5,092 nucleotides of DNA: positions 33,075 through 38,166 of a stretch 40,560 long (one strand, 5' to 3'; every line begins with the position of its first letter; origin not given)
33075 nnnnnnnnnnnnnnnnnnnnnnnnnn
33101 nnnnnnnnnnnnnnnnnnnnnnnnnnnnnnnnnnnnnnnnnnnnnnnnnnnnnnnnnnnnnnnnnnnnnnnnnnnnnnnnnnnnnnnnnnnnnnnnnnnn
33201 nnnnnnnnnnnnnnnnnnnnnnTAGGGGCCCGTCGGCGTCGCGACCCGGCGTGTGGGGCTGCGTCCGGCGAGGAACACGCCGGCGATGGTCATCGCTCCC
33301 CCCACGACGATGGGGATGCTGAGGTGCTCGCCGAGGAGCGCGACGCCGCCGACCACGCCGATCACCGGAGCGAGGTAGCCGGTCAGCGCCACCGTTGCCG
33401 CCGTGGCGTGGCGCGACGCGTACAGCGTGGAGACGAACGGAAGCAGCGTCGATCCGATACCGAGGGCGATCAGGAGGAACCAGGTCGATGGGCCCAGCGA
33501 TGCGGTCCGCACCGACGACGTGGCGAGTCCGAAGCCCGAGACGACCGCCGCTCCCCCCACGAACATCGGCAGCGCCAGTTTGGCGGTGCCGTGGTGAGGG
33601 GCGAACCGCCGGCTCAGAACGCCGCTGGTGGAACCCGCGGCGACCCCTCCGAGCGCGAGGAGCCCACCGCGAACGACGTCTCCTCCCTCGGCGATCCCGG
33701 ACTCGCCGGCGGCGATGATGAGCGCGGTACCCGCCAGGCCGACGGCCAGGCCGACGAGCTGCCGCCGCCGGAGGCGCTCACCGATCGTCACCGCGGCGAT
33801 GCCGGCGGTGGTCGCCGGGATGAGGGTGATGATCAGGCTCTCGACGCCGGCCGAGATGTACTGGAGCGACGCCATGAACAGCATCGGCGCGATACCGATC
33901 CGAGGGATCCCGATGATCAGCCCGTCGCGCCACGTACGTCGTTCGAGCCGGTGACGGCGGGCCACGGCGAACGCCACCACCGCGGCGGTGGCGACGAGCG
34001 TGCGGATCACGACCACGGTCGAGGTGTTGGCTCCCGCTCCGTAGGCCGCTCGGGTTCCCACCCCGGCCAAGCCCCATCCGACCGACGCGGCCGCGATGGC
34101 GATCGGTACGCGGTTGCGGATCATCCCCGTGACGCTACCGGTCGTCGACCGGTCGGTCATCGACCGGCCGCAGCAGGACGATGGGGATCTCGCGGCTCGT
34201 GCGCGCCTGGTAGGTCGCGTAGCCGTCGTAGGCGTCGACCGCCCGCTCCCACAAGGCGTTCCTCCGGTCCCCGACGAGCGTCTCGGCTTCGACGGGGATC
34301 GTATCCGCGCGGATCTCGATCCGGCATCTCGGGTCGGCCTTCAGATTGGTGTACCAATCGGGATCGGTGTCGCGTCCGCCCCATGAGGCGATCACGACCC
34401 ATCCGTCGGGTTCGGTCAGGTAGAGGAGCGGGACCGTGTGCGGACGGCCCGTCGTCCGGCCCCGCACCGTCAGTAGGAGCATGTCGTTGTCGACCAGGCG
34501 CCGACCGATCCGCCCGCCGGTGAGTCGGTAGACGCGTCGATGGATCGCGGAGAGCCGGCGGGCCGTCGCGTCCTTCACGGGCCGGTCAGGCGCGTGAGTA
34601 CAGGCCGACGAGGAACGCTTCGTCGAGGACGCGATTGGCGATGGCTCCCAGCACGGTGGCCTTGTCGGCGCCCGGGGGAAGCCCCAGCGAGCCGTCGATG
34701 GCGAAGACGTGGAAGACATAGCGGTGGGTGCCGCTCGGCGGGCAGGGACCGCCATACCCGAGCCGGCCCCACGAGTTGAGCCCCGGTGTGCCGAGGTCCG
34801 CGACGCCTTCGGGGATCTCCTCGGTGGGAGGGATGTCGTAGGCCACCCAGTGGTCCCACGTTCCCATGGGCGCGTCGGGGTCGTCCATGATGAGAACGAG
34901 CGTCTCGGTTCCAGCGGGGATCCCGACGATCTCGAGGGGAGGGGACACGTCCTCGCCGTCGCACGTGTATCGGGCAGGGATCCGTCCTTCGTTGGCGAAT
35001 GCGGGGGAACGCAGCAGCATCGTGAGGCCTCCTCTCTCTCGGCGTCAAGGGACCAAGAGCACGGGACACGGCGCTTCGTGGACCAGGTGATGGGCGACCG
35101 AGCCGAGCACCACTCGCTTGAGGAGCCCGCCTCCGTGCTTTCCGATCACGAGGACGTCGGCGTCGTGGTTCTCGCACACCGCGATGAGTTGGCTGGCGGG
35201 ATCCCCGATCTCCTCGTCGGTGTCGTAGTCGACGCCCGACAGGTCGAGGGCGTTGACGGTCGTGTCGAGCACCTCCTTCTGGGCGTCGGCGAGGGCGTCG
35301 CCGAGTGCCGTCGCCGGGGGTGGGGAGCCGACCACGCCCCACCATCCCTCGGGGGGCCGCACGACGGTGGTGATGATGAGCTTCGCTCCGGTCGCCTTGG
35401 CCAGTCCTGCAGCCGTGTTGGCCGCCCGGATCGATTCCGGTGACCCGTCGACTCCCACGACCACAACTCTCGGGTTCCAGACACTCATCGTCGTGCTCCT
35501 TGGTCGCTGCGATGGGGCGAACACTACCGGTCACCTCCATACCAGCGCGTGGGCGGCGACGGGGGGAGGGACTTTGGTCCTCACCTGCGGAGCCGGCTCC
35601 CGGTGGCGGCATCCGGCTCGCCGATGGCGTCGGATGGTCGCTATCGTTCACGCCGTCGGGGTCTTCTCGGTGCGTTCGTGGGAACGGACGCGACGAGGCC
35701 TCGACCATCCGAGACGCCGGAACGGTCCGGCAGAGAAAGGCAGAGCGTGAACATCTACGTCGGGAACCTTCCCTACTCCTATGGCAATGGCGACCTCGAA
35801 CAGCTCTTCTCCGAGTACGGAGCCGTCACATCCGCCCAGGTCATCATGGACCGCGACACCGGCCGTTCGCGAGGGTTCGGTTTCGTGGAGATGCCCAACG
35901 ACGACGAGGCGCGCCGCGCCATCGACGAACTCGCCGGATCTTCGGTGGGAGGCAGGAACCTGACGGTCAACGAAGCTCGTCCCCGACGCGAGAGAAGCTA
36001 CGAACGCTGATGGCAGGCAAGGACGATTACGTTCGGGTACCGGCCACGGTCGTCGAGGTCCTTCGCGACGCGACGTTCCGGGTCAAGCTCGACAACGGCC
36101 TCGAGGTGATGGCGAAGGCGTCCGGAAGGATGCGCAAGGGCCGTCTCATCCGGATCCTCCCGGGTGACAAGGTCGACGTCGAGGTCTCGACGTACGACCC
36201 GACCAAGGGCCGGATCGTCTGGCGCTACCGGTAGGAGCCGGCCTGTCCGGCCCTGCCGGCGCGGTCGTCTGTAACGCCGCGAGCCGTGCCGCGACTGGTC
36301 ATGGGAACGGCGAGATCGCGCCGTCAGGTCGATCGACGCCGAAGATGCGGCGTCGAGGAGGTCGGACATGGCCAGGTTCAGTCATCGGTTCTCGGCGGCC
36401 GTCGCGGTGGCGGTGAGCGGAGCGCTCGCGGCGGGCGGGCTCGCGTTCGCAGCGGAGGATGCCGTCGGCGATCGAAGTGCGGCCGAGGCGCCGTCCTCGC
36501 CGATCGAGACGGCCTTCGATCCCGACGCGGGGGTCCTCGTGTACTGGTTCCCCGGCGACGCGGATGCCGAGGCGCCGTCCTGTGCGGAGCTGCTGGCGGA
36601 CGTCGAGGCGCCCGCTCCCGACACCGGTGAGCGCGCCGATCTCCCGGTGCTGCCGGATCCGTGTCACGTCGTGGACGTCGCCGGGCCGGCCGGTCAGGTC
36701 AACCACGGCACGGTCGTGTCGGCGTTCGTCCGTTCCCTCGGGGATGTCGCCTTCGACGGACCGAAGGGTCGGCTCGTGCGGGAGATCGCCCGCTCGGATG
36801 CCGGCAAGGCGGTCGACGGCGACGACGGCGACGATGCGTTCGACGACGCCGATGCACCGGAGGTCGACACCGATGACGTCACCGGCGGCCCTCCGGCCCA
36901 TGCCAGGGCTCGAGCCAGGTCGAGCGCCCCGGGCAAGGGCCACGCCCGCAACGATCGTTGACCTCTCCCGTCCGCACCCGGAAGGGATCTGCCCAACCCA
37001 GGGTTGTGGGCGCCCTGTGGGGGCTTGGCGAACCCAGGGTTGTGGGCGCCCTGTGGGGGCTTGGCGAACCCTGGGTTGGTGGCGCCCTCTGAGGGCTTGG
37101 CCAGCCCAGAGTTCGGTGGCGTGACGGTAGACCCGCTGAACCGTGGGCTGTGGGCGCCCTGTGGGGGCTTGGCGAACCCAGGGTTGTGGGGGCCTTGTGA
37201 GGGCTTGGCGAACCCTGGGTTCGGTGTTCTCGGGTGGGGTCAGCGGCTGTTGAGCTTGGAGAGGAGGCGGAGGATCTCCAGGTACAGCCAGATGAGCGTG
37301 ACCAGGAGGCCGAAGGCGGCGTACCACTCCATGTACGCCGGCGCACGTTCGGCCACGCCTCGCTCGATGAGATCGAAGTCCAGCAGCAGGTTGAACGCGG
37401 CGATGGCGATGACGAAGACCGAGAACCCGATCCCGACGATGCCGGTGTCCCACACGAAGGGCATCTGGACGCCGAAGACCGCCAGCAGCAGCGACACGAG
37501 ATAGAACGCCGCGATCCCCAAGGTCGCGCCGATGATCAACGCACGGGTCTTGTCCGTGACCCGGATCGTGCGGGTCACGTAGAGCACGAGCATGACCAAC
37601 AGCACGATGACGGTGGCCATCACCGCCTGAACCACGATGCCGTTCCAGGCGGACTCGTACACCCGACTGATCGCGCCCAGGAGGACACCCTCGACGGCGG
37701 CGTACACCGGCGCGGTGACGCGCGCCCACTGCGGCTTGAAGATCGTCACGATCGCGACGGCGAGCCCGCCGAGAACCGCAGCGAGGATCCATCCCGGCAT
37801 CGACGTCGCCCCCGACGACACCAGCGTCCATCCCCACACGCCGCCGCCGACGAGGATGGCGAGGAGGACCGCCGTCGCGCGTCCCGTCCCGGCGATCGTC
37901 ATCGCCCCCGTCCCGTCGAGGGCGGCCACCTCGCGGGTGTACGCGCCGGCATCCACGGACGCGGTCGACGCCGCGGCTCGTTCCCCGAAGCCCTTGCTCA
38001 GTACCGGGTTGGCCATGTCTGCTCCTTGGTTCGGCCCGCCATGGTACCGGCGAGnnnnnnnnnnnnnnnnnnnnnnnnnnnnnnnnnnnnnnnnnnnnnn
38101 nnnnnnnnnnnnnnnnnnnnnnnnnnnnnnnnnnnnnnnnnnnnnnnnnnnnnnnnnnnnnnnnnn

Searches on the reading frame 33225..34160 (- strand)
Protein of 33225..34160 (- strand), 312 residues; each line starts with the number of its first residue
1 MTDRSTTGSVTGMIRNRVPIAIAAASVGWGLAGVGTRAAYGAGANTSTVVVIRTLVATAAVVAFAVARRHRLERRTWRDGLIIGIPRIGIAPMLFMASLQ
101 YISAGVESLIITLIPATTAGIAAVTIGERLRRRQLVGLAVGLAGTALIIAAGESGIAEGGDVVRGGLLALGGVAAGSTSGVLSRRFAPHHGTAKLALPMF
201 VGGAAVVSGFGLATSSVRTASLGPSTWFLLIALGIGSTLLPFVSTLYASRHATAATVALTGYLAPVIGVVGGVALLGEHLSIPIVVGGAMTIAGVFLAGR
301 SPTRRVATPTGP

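Call 41: search_protein_families(library=pfam, proteins=[window:33225-34160:-], max_evalue=0.00001)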
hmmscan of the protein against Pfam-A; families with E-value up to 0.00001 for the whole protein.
window:33225-34160:- (312 aa): 1 family
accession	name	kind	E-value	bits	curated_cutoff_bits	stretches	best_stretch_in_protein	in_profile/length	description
PF00892.27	EamA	-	3.5e-32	112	28.2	2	20-149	5-134/135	EamA-like transporter family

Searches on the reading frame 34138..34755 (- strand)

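Call 41: search_protein_families(library=pfam, proteins=[window:34138-34755:-], max_evalue=0.00001)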
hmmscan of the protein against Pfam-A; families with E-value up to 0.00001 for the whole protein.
window:34138-34755:- (206 aa): 1 family
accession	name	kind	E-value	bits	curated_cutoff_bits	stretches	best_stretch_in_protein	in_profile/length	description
PF04075.20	F420H2_quin_red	-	1.4e-36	125.9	22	1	71-196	4-129/130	F420H(2)-dependent quinone reductase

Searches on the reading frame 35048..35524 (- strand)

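Call 41: search_protein_families(library=pfam, proteins=[window:35048-35524:-], max_evalue=0.00001)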
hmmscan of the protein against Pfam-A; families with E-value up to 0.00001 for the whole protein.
window:35048-35524:- (159 aa): 1 family
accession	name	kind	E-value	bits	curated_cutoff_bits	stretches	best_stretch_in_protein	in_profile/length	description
PF00582.32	Usp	-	1.6e-29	103.7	24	1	19-159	3-141/141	Universal stress protein family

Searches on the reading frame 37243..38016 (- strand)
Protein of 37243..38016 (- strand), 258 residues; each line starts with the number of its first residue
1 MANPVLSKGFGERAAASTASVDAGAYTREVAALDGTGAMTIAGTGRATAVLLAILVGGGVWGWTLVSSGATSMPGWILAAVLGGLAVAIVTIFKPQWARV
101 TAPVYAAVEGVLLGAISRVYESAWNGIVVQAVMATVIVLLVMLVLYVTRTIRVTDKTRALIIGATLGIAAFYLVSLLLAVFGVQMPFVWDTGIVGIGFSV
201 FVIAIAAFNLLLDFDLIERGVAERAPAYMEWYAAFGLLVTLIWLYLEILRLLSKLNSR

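Call 41: search_protein_families(library=pfam, proteins=[window:37243-38016:-], max_evalue=0.00001)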
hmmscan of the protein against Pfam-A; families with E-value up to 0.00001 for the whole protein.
window:37243-38016:- (258 aa): 1 family
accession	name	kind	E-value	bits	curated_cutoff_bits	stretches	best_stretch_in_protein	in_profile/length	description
PF12811.12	BaxI_1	-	2.6e-74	250.2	26.2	1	3-256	1-232/233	Bax inhibitor 1 like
